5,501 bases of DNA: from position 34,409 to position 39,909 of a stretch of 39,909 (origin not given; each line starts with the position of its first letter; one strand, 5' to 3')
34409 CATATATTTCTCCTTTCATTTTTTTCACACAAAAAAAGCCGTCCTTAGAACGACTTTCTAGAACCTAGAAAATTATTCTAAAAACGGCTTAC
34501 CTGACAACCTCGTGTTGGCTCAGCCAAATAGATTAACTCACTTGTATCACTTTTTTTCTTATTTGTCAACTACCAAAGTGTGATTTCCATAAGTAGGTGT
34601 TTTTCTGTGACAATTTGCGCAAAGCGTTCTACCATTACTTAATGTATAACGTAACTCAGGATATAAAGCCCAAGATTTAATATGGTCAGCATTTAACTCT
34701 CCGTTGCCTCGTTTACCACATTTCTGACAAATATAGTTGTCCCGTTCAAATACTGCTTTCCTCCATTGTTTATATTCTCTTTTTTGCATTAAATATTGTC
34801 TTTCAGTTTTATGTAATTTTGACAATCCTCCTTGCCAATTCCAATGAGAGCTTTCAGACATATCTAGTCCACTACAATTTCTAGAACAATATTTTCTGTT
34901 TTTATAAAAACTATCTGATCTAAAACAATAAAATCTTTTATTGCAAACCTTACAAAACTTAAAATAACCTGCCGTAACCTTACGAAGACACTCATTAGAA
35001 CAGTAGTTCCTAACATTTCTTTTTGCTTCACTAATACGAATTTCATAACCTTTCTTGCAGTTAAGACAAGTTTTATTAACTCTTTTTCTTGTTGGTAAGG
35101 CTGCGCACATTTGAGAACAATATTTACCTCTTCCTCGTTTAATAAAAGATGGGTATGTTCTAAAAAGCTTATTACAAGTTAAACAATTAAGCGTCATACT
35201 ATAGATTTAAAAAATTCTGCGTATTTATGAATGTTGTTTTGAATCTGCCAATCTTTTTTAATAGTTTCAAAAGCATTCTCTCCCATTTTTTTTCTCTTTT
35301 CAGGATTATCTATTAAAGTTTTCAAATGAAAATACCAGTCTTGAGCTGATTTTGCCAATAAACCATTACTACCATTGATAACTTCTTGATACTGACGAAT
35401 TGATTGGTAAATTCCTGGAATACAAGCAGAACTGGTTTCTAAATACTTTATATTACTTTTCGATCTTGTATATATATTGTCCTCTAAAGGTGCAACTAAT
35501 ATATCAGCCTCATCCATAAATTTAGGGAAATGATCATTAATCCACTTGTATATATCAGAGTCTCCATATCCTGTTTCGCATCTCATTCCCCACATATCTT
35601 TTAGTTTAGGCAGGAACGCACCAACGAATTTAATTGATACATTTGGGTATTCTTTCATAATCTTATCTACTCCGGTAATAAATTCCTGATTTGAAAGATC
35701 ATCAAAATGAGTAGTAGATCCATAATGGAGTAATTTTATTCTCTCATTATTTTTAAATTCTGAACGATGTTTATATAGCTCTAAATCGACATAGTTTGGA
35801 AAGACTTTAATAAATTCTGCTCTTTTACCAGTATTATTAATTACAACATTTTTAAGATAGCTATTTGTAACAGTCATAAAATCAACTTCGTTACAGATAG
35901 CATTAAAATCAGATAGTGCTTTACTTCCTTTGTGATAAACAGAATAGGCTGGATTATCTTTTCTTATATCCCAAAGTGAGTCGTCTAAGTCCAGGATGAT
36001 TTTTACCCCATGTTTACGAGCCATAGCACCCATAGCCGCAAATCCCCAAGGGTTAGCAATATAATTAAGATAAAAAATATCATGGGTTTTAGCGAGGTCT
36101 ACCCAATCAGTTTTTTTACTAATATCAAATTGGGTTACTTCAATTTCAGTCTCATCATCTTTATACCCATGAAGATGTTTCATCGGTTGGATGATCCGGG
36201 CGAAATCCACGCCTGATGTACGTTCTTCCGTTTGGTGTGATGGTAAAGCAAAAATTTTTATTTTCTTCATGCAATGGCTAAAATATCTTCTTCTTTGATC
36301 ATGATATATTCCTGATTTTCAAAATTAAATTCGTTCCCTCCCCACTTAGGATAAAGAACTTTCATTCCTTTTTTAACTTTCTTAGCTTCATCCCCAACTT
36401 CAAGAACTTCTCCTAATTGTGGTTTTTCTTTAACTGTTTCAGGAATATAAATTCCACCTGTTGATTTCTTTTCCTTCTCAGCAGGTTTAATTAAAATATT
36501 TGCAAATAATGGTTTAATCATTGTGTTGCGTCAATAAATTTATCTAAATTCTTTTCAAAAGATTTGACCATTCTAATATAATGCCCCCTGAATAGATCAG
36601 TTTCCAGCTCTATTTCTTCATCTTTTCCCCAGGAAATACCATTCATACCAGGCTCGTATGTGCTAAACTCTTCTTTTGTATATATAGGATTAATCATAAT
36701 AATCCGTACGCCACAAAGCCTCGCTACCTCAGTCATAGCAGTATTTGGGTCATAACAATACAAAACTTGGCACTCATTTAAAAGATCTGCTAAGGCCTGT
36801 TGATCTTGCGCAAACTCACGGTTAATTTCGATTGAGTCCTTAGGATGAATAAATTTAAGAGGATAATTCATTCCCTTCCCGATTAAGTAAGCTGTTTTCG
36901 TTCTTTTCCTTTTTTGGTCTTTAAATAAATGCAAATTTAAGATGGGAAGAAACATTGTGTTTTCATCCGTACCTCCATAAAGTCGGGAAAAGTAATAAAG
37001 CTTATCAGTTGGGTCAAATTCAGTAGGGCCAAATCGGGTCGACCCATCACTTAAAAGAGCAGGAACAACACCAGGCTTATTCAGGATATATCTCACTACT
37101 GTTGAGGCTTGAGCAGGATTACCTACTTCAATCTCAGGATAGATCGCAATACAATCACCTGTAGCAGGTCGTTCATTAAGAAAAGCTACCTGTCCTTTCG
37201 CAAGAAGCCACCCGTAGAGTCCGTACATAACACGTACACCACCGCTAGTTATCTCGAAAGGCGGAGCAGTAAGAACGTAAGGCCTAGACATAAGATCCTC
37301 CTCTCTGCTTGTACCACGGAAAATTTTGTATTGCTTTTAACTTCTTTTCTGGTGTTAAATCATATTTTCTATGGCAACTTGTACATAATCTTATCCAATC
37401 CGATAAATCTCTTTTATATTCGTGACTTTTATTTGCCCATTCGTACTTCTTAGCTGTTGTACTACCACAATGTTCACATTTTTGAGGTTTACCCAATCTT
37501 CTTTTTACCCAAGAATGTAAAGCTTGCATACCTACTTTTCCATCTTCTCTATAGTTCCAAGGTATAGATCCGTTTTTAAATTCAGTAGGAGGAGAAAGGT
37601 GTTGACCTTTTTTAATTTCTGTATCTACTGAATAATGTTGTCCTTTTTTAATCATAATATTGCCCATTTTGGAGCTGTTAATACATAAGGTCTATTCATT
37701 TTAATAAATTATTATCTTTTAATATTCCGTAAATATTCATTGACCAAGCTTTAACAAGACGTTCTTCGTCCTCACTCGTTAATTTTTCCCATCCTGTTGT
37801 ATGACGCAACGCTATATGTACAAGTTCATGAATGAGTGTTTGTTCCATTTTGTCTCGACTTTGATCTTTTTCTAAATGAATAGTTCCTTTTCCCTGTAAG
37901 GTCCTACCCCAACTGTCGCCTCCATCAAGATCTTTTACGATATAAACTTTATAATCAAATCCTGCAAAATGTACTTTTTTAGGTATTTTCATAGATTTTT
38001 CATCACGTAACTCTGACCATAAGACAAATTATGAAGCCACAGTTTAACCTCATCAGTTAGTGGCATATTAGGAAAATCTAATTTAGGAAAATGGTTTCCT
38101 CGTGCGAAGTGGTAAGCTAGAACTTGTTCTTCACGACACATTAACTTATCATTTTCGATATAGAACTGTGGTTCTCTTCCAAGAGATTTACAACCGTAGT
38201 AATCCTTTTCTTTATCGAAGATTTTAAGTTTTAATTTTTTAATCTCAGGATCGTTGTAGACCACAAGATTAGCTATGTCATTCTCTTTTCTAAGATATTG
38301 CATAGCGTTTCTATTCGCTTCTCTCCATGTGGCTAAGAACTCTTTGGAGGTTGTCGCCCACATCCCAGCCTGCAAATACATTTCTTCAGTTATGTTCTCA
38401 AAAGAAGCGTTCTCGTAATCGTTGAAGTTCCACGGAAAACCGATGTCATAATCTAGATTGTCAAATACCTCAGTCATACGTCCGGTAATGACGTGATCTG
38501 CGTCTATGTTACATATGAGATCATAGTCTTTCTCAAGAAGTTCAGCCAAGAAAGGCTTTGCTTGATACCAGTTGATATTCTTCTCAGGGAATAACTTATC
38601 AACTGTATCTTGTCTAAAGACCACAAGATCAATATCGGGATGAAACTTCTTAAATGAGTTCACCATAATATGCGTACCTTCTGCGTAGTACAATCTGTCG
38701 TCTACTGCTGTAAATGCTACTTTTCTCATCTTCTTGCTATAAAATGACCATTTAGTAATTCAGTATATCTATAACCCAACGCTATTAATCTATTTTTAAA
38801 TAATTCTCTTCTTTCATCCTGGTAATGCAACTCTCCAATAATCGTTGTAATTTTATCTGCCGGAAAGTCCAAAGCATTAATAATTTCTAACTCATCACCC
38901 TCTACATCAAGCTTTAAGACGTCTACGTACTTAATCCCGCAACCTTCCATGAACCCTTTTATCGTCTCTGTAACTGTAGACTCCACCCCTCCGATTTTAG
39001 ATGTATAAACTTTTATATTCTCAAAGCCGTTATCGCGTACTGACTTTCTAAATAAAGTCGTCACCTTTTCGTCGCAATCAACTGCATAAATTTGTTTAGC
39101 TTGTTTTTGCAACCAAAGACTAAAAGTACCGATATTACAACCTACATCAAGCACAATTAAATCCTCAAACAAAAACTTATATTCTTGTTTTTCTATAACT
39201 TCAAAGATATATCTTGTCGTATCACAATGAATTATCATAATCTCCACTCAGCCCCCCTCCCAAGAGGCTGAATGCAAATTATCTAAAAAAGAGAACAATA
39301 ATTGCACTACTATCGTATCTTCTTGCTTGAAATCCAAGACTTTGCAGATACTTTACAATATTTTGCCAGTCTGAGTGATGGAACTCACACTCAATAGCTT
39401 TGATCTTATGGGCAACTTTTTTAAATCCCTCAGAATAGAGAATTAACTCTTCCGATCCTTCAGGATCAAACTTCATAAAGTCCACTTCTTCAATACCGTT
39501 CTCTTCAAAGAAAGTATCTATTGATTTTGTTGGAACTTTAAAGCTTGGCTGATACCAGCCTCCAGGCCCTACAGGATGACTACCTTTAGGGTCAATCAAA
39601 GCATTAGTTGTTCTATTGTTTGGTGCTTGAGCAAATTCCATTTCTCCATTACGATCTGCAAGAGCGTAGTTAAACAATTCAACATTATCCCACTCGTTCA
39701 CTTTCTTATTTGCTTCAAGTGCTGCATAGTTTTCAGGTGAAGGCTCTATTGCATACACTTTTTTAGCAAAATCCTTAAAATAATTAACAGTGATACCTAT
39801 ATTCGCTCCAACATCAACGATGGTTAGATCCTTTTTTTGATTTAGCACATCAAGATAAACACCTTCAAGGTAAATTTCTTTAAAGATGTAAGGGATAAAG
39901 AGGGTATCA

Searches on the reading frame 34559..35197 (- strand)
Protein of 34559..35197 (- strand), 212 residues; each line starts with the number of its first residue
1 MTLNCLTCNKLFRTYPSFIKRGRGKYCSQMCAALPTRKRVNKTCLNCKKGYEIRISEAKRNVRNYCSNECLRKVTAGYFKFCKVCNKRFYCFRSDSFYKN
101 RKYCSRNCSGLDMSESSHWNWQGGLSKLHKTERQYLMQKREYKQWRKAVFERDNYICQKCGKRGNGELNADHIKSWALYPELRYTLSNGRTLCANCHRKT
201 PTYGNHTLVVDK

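Call 9: search_protein_families(library=phrogs, proteins=[window:34559-35197:-])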
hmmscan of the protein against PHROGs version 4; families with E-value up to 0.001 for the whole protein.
window:34559-35197:- (212 aa): 17 families
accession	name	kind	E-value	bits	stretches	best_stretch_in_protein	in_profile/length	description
phrog_1271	-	DNA, RNA and nucleotide metabolism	1.8e-26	94.4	2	37-204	173-319/361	HNH endonuclease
phrog_5956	-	DNA, RNA and nucleotide metabolism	1.6e-15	58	1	132-201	37-108/138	HNH endonuclease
phrog_589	-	DNA, RNA and nucleotide metabolism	3.9e-13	50.5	1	130-199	67-137/179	HNH endonuclease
phrog_119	-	DNA, RNA and nucleotide metabolism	5.7e-13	49.5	1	126-200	175-254/443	HNH endonuclease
phrog_144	-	DNA, RNA and nucleotide metabolism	2.4e-11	44.6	1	130-199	60-131/175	HNH endonuclease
phrog_8446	-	DNA, RNA and nucleotide metabolism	2.7e-09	38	1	117-200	112-195/211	HNH endonuclease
phrog_4581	-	head and packaging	5.1e-08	33.7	1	138-199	49-107/395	terminase small subunit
phrog_333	-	DNA, RNA and nucleotide metabolism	1.4e-07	32.7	1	140-199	19-77/138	HNH endonuclease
phrog_24030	-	DNA, RNA and nucleotide metabolism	5e-07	30.3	1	143-200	7-62/342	RNA ligase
phrog_740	-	DNA, RNA and nucleotide metabolism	1.3e-05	25.4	1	122-200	6-84/332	HNH endonuclease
phrog_5200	-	DNA, RNA and nucleotide metabolism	2.9e-05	25.1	1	131-199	17-83/154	HNH endonuclease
phrog_10822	-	DNA, RNA and nucleotide metabolism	3.1e-05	24.8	1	137-205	83-152/245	HNH endonuclease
phrog_7785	-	DNA, RNA and nucleotide metabolism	6.3e-05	24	1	104-199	25-110/147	HNH endonuclease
phrog_16726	-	DNA, RNA and nucleotide metabolism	0.00011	23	1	136-175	78-117/308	HNH endonuclease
phrog_11604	-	DNA, RNA and nucleotide metabolism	0.00011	22.8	1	135-200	57-128/160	HNH endonuclease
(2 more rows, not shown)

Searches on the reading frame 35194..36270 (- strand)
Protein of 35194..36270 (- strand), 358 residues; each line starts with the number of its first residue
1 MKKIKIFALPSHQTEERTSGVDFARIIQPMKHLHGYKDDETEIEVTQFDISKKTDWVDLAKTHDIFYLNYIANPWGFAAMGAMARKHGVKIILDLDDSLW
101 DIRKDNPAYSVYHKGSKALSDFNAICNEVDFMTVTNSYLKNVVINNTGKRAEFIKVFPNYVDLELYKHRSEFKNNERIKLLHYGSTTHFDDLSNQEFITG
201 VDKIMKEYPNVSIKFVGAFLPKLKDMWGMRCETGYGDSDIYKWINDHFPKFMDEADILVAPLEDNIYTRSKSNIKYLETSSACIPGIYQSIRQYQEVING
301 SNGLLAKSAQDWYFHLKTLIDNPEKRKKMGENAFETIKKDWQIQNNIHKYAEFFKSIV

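Call 9: search_protein_families(library=phrogs, proteins=[window:35194-36270:-])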
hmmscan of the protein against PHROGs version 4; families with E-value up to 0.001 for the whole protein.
window:35194-36270:- (358 aa): 1 family
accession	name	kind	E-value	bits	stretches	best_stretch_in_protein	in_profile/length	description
phrog_7162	-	moron, auxiliary metabolic gene and host takeover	7.7e-27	95.4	1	15-345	8-296/309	glycosyltransferase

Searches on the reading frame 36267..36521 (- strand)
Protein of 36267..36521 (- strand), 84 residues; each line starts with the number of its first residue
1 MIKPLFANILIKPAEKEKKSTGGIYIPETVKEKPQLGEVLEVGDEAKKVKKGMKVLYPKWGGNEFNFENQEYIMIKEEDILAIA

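Call 39: search_protein_families(library=pfam, proteins=[window:36267-36521:-], max_evalue=0.1)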
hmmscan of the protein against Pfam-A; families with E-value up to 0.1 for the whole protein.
window:36267-36521:- (84 aa): 2 families
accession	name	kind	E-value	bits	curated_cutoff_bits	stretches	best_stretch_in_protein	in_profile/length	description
PF00166.26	Cpn10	-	1.9e-25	89.1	21.1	1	2-83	2-92/93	Chaperonin 10 Kd subunit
PF08240.17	ADH_N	-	0.054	14.2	23.5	1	36-60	41-65/104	Alcohol dehydrogenase GroES-like domain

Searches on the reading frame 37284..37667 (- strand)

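Call 25: search_protein_families(library=phrogs, proteins=[window:37284-37667:-], max_evalue=0.01)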
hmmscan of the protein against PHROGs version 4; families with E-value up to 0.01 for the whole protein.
window:37284-37667:- (127 aa): 2 families
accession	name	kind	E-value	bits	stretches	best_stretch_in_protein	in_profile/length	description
phrog_8446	-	DNA, RNA and nucleotide metabolism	2.3e-05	25.2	1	57-106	136-199/211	HNH endonuclease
phrog_4160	-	unknown function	0.00034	21.6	1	50-111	57-128/178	-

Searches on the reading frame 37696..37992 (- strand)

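Call 39: search_protein_families(library=pfam, proteins=[window:37696-37992:-], max_evalue=0.1)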
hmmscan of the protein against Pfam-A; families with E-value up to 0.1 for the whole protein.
window:37696-37992:- (98 aa): 4 families
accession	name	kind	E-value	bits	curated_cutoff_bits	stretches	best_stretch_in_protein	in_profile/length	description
PF06114.19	Peptidase_M78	-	0.00026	21.2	22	1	18-66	8-59/123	IrrE N-terminal-like domain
PF10263.15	SprT-like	-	0.0022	18.3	25.6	1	42-67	54-79/108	SprT-like family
PF20573.4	DUF6782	-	0.012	15.3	27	1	29-60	70-101/241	Putative metallopeptidase family (DUF6782)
PF13203.12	DUF2201_N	-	0.07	13.2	23.2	1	45-95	56-103/271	Putative metallopeptidase domain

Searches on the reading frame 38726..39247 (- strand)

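Call 25: search_protein_families(library=phrogs, proteins=[window:38726-39247:-], max_evalue=0.01)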
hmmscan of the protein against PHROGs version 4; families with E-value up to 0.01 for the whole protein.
window:38726-39247:- (173 aa): 4 families
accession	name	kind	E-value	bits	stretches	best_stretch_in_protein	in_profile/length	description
phrog_8156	-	other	1.8e-09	38.2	1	31-83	53-106/244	methyltransferase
phrog_11787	-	other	1.5e-06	28.4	1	29-86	311-368/458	DNA methyltransferase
phrog_22502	-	other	0.002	18.9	1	31-61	74-104/276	methyltransferase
phrog_28597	-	unknown function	0.004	17.4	0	29-78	44-93/233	-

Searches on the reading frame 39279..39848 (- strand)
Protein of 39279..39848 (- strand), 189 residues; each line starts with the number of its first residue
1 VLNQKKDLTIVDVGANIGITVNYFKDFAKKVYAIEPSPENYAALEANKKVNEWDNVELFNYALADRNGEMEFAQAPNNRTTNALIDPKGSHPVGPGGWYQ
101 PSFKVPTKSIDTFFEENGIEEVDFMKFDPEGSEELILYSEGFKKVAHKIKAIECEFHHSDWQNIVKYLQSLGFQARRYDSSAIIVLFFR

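Call 25: search_protein_families(library=phrogs, proteins=[window:39279-39848:-], max_evalue=0.01)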
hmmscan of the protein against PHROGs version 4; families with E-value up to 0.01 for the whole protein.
window:39279-39848:- (189 aa): 2 families
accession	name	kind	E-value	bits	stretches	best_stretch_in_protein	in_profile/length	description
phrog_8156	-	other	1.9e-23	84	1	5-178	49-214/244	methyltransferase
phrog_4752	-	other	0.0064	16.8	1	6-65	52-111/241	tRNA methyltransferase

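Call 54: find_encoding_contigs(protein=window:39279-39848:-, flank=10000, max_places=3)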
Protein window:39279-39848:- (189 aa): no gene with exactly this product is on record in the collection.
